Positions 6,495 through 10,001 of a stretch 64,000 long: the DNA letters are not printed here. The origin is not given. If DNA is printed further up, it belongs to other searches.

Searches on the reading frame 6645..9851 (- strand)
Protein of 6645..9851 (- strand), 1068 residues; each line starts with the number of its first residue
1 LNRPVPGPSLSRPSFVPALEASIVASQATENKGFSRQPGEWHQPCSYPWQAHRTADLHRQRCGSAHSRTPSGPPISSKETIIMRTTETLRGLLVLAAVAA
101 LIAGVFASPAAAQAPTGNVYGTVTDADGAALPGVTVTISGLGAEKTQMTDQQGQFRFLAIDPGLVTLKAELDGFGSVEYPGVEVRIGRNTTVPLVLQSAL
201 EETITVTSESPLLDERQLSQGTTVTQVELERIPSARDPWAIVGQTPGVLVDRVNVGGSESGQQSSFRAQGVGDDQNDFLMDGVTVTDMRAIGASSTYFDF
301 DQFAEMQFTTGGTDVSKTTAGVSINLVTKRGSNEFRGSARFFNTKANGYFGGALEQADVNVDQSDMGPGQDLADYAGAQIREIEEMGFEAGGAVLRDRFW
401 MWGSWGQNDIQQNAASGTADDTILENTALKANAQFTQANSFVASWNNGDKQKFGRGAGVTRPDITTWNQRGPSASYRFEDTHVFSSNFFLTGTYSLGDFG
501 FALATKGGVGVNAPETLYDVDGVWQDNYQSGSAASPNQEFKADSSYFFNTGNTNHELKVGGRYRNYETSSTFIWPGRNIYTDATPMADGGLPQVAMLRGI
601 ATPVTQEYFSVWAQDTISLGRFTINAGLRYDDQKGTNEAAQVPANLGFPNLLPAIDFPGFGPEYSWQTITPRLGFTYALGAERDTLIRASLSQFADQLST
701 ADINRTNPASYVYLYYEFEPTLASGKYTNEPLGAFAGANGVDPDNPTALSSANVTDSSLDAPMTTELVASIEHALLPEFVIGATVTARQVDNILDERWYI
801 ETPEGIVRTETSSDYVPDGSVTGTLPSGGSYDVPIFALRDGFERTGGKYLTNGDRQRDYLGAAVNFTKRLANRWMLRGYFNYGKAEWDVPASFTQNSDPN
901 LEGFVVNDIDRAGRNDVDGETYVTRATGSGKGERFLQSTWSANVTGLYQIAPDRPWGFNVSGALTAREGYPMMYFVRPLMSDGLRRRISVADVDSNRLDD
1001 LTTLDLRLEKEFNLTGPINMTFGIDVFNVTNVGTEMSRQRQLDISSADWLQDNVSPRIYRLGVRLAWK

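Call 15: search_protein_families(library=pfam, proteins=[window:6645-9851:-], max_evalue=0.001)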
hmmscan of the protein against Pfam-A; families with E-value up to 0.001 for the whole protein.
window:6645-9851:- (1068 aa): 3 families
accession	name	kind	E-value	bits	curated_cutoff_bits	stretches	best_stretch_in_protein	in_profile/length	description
PF13620.12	CarboxypepD_reg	-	1.7e-15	57.6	32.3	1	119-196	2-81/82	Carboxypeptidase regulatory-like domain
PF13715.12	CarbopepD_reg_2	-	5.1e-07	30.1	32.2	1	120-189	2-67/88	CarboxypepD_reg-like domain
PF07715.20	Plug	-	1.4e-05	26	23.9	1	222-315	10-97/107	TonB-dependent Receptor Plug Domain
